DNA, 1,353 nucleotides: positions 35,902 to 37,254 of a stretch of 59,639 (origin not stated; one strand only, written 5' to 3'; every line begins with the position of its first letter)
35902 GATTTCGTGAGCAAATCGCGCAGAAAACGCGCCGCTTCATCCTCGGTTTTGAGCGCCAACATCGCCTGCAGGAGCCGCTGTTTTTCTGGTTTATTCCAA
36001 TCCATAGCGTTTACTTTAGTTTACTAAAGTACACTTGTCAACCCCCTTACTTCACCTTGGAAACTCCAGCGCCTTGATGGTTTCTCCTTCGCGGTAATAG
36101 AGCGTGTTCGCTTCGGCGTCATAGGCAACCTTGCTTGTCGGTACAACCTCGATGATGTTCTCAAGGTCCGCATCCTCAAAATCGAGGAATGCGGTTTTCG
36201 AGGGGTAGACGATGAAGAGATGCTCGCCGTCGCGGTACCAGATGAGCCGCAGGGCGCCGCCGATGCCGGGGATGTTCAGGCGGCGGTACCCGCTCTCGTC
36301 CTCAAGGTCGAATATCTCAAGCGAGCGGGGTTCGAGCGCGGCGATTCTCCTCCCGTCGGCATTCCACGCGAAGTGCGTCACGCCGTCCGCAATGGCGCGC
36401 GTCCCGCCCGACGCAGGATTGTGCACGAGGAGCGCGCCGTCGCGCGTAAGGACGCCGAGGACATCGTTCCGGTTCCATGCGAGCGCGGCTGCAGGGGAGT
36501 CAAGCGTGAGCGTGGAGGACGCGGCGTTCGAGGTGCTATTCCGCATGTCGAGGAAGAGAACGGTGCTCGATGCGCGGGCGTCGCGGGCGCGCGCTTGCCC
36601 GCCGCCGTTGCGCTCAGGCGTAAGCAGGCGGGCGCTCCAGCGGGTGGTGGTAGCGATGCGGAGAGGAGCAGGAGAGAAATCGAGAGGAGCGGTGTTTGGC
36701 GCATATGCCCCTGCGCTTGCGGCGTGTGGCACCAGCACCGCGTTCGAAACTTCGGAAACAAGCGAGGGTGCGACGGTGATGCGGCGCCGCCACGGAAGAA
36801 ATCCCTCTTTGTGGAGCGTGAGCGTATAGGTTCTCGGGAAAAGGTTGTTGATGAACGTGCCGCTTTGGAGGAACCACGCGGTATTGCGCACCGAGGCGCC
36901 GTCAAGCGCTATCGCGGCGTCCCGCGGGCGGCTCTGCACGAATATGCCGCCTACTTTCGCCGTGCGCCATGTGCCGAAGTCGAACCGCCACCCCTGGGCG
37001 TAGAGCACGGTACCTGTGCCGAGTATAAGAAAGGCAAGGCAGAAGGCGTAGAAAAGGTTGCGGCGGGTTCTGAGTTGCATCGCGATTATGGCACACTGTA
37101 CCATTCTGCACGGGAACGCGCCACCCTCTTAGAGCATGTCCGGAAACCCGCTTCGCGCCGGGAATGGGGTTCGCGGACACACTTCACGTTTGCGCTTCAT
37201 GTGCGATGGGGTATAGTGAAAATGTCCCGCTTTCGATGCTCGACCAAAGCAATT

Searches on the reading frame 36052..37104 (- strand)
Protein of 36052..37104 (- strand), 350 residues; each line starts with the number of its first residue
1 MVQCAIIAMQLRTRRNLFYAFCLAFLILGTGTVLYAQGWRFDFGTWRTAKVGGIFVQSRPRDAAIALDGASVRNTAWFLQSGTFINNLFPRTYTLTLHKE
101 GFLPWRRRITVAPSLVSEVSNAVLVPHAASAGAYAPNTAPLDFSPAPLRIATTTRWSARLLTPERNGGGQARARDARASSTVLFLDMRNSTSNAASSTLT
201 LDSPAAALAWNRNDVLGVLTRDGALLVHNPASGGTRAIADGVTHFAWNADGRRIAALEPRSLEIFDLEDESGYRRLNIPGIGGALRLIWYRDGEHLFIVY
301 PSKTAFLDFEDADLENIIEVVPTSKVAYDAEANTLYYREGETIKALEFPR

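Call 5: search_protein_families(library=pfam, proteins=[window:36052-37104:-], max_evalue=0.01)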
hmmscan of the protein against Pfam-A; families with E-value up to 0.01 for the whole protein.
window:36052-37104:- (350 aa): 1 family
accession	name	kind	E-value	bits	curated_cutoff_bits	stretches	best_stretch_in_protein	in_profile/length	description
PF08308.17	PEGA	-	0.00012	22.4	20.8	1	52-113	2-57/71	PEGA domain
